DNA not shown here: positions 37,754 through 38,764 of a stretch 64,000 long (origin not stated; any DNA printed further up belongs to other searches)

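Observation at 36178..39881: Atypical two-component island: kinase, repeat-flanked promoter, structured leader, unknown protein, Glu-acceptor regulator and orphan ATPase domain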

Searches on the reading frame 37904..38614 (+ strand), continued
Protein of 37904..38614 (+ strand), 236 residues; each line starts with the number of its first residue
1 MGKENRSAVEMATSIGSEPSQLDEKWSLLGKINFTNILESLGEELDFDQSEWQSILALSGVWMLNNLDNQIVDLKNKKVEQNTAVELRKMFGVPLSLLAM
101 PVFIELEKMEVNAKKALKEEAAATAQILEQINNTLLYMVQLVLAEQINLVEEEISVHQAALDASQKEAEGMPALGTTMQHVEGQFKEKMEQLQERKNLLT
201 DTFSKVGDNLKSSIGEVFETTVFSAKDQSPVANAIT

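Call 44: search_protein_families(library=pfam, alignment_id=A3, max_evalue=1)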
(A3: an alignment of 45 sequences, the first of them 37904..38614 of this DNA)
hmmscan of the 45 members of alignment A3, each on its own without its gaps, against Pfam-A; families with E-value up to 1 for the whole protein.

A. member 1, window:37904-38614:+ (236 aa): 5 families
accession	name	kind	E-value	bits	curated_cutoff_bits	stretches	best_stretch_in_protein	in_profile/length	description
PF10158.14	LOH1CR12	-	0.0047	17.4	24.7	1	116-210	9-103/131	Tumour suppressor protein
PF14174.11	YycC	-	0.048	14.2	27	1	80-117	7-45/51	YycC-like protein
PF18575.6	HAMP_N3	-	0.06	13.3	25.7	1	182-211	14-43/43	HAMP N-terminal domain 3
PF24564.1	DUF7605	-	0.13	12.6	27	1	132-234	47-149/183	Domain of unknown function (DUF7605)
PF11068.13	YlqD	-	0.35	11.7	27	1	142-207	24-87/131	YlqD protein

B. families by the number of members that match (of 45 scanned): 102 families (the first 25 are shown)
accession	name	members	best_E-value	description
PF20667.3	Sec10_N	3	0.038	Exocyst complex component Sec10, N-terminal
PF14174.11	YycC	3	0.048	YycC-like protein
PF03961.19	FapA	2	0.012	Flagellar Assembly Protein A beta solenoid domain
PF17003.11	Actin_micro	2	0.023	Putative actin-like family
PF10146.14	zf-C4H2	2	0.048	Zinc finger-containing protein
PF10241.14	KxDL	2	0.34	Uncharacterized conserved protein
PF03836.20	RasGAP_C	2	0.34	RasGAP C-terminus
PF07464.16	ApoLp-III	1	0.00029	Apolipophorin-III precursor (apoLp-III)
PF04108.17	ATG17_like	1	0.00055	Autophagy protein ATG17-like domain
PF12998.12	ING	1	0.00057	Inhibitor of growth proteins N-terminal histone-binding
PF03568.22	Peptidase_C50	1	0.00059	Peptidase family C50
PF01763.21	Herpes_UL6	1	0.00087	Herpesvirus UL6 like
PF04799.18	Fzo_mitofusin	1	0.0016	fzo-like conserved region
PF11155.13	DUF2935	1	0.0018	Domain of unknown function (DUF2935)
PF02344.20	Myc-LZ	1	0.002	Myc leucine zipper domain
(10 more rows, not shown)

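Call 59: fold_search(model_id=the predicted structure, library=viral)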
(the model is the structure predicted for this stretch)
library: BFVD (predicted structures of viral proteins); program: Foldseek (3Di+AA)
matches with E <= 10: 201; with E <= 0.001: 0
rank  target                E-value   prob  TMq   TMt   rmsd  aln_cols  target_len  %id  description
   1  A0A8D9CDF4            3.9e-01  0.18  0.23  0.11  44.8       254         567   18  Endonuclease subunit [uncultured marine phage]
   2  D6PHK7                5.2e-01  0.16  0.21  0.17  42.7       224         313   14  (no name in the UniProt tables at hand)
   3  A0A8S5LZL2            5.7e-01  0.21  0.26  0.08  25.5       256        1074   16  Chromosome segregation protein [Siphoviridae sp. ctM7c3]
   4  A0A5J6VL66            6.3e-01  0.25  0.28  0.12  47.5       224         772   15  Uncharacterized protein [Megaviridae environmental sample]
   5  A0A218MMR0            6.6e-01  0.18  0.23  0.16  14.8       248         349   12  Uncharacterized protein [uncultured virus]
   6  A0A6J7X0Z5            7.0e-01  0.38  0.33  0.17  19.7       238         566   11  Uncharacterized protein [uncultured Caudovirales phage]
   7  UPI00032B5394         7.3e-01  0.41  0.25  0.36  19.2       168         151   10  (no name look-up for this kind of identifier)
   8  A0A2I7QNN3            8.9e-01  0.12  0.22  0.08  26.1       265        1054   12  (no name in the UniProt tables at hand)
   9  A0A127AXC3            9.8e-01  0.47  0.28  0.38  11.8       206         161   13  Uncharacterized protein [Bacillus phage SP-15]
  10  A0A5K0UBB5            9.8e-01  0.38  0.32  0.27  29.0       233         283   11  Putative t-snare protein [Yasminevirus sp. GU-2018]
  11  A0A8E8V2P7            9.8e-01  0.25  0.26  0.26  14.0       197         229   12  Nonstructural protein NS3 [Mudumu virus]
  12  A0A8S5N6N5            1.2e+00  0.30  0.35  0.19  45.8       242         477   12  STRUCTURAL MAINTENANCE OF CHROMOSOMES PROTEIN [Siphoviridae sp. ctfWC31]
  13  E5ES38                1.2e+00  0.21  0.24  0.17  15.0       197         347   12  (no name in the UniProt tables at hand)
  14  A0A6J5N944            1.2e+00  0.12  0.26  0.06  39.0       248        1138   14  Uncharacterized protein [uncultured Caudovirales phage]
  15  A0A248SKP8            1.3e+00  0.09  0.22  0.07  45.0       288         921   11  (no name in the UniProt tables at hand)
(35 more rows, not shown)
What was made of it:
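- Tried and rejected: Foldseek against BFVD found nothing (call 59).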

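Call 66: predict_structure(alignment_id=A5)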
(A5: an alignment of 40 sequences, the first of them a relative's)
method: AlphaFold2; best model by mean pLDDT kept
length: 237 residues; sequences in the alignment: 40
mean_pLDDT: 93.6   pTM: 0.83
mean pLDDT of the five models: 93.6, 92.0, 91.4, 90.9, 90.6
residues with pLDDT >= 90: 196; 70-90: 39; 50-70: 2; < 50: 0
segments of 3 or more residues with pLDDT < 50: none
pLDDT, mean of each block of 10 residues (from residue 1): 93 92 90 85 79 90 92 96 97 97 97 98 96 94 96 98 97 97 98 95 93 90 96 91
secondary structure, 60 per line:
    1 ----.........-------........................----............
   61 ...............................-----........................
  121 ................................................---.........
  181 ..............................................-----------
elements in order: H5-13 H21-44 H49-91 H97-168 H172-226

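Call 68: fold_search(model_id=the predicted structure, library=pdb)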
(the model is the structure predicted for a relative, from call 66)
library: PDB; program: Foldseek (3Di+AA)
matches with E <= 10: 648; with E <= 0.001: 0
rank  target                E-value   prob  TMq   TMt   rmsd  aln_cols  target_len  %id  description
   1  4tql_B                6.5e-02  1.00  0.51  0.51  15.4       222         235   12  Computationally designed three helix bundle (released 2014-10-15)
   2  6h2e_P                7.5e-02  0.97  0.33  0.32   8.6       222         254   11  Structure of the soluble AhlC of the tripartite alpha-pore forming toxin, AHL, from Aeromonas hydrophila. (released 2019-07-10)
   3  4tql_A                1.1e-01  0.97  0.39  0.40  16.6       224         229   11  Computationally designed three helix bundle (released 2014-10-15)
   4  6ek8                  1.3e-01  0.66  0.25  0.24  11.7       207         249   15  YaxB from Yersinia enterocolitica (released 2018-05-16)
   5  8ria_A                1.3e-01  0.66  0.27  0.14  27.3       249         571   12  BmrA E504-100uMATPMg-IF (released 2025-01-01)
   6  7a0g_HHH              1.5e-01  0.47  0.23  0.18  19.1       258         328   14  Structure of the SmhB pore of the tripartite alpha-pore forming toxin, Smh, from Serratia marcescens. (released 2021-03-31)
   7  6r1j_D                1.5e-01  0.91  0.32  0.30   8.8       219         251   11  Structure of the soluble AhlC triple head mutant of the tripartite alpha-pore forming toxin, AHL, from Aeromonas hydro (released 2019-07-10)
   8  6h2e_Q                1.9e-01  0.97  0.38  0.36   8.3       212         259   14  Structure of the soluble AhlC of the tripartite alpha-pore forming toxin, AHL, from Aeromonas hydrophila. (released 2019-07-10)
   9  8r5s_D                1.9e-01  0.72  0.26  0.27  27.6       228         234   13  t113 - De-novo designed soluble homotetramer (released 2024-11-27)
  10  1qoy                  1.9e-01  0.69  0.32  0.26  13.5       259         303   11  E.coli Hemolysin E (HlyE, ClyA, SheA) (released 2000-01-23)
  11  8chb_A                1.9e-01  0.63  0.28  0.13  26.7       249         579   12  Inward-facing conformation of the ABC transporter BmrA C436S/A582C cross-linked mutant (released 2023-12-20)
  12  6r1j_J                2.1e-01  0.93  0.36  0.33   8.5       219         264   11  Structure of the soluble AhlC triple head mutant of the tripartite alpha-pore forming toxin, AHL, from Aeromonas hydro (released 2019-07-10)
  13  7a0g_DDD              2.4e-01  0.63  0.31  0.25  15.4       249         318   11  Structure of the SmhB pore of the tripartite alpha-pore forming toxin, Smh, from Serratia marcescens. (released 2021-03-31)
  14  6grj_B                2.4e-01  0.44  0.25  0.19  14.7       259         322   15  Structure of the AhlB pore of the tripartite alpha-pore forming toxin, AHL, from Aeromonas hydrophila. (released 2019-07-03)
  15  4pho_C                2.5e-01  0.63  0.30  0.26  11.7       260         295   11  ClyA CC6/264 ox (2-303) (released 2014-09-24)
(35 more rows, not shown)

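Call 74: search_protein_families(library=pfam, proteins=[L004:3360-5171:+, L004:5186-5818:+, L020:5787-8321:+, L019:5801-7171:+, L009:6196-7083:-, L020:377-4642:-], max_evalue=0.001)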
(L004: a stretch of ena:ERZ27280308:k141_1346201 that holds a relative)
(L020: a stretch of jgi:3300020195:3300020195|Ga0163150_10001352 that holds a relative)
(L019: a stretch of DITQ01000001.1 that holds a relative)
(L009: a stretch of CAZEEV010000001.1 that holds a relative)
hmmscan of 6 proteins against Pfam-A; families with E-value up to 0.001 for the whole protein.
L004:3360-5171:+ (603 aa): 0 families

L004:5186-5818:+ (210 aa): 2 families
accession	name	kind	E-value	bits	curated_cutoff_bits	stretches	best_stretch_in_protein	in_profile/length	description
PF00486.34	Trans_reg_C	-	9.9e-13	48.4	26.2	1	131-203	3-76/77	Transcriptional regulatory protein, C terminal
PF00072.30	Response_reg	-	0.00062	20.3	30.2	1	36-101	35-100/111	Response regulator receiver domain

L020:5787-8321:+ (844 aa): 0 families

L019:5801-7171:+ (456 aa): 2 families
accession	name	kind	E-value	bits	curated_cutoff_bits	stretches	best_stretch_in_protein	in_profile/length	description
PF00156.33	Pribosyltran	-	1e-11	44.9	26.3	1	214-314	20-124/158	Phosphoribosyl transferase domain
PF14681.12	UPRTase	-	0.00049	20.1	27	0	273-313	116-157/206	Uracil phosphoribosyltransferase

L009:6196-7083:- (295 aa): 0 families

L020:377-4642:- (1421 aa): 1 family
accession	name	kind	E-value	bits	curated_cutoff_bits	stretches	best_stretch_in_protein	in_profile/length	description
PF01551.29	Peptidase_M23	-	8.5e-09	35.9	28.7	1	1282-1391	5-94/96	Peptidase family M23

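Call 75: find_encoding_contigs(protein=P0065, flank=4000, max_places=2)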
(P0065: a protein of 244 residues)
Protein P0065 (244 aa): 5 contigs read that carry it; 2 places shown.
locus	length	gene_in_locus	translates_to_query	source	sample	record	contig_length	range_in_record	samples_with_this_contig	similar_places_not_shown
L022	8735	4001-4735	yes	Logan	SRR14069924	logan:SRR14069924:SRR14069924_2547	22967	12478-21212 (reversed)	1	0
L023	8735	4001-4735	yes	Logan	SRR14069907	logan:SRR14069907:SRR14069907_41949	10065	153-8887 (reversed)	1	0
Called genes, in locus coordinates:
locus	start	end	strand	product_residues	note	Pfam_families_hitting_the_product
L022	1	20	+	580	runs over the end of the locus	-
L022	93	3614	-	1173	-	-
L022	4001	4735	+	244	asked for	-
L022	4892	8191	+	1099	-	-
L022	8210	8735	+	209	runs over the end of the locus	-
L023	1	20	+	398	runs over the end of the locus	?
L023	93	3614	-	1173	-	-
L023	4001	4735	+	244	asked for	-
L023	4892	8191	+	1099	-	-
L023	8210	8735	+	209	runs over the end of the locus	-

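Call 76: find_encoding_contigs(protein=P0076, flank=4000, max_places=2)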
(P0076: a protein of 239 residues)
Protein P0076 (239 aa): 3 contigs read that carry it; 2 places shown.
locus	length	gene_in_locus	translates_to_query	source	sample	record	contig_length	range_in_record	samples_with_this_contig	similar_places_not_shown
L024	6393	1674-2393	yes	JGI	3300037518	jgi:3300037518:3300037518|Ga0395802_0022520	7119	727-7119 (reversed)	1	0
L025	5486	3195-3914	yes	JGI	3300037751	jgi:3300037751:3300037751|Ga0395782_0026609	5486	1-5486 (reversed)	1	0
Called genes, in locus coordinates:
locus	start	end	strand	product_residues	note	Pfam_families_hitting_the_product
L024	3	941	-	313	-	?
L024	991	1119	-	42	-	-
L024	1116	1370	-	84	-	-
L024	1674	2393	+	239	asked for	-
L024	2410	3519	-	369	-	PF00438:S-AdoMet_synt_N, PF02772:S-AdoMet_synt_M, PF02773:S-AdoMet_synt_C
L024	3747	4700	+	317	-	PF00294:PfkB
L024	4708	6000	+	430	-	PF05221:AdoHcyase, PF02826:2-Hacid_dh_C, PF00670:AdoHcyase_NAD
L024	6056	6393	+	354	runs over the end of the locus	?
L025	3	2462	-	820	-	?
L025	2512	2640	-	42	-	-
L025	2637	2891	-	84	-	-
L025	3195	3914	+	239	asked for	-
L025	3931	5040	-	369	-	PF00438:S-AdoMet_synt_N, PF02772:S-AdoMet_synt_M, PF02773:S-AdoMet_synt_C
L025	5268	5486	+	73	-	?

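Call 77: find_encoding_contigs(protein=P0070, flank=4000, max_places=2)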
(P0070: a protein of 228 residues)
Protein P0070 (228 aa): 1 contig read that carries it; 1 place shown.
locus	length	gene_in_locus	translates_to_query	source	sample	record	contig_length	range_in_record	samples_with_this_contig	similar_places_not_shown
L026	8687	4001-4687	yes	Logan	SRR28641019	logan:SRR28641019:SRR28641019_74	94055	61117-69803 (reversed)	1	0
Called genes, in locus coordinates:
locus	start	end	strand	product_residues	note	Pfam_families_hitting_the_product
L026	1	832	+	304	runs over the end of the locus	-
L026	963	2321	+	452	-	PF02518:HATPase_c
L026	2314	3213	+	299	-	-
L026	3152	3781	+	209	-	-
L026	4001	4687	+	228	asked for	-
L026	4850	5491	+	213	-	PF00072:Response_reg, PF00486:Trans_reg_C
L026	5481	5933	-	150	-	-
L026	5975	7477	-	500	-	PF13231:PMT_2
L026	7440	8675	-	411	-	PF26314:MptA_B_family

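Call 91: search_protein_families(library=padloc, proteins=[window:37904-38614:+, P0053, P0070], max_evalue=0.01)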
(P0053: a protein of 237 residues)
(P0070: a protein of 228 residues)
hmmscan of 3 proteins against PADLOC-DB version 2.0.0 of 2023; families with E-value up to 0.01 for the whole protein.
window:37904-38614:+ (236 aa): 0 families

P0053 (237 aa): 0 families

P0070 (228 aa): 0 families

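Call 92: search_protein_families(library=phrogs, proteins=[window:37904-38614:+, P0053, P0070], max_evalue=0.01)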
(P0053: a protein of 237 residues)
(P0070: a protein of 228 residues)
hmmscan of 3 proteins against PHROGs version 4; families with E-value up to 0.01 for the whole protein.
window:37904-38614:+ (236 aa): 0 families

P0053 (237 aa): 0 families

P0070 (228 aa): 0 families
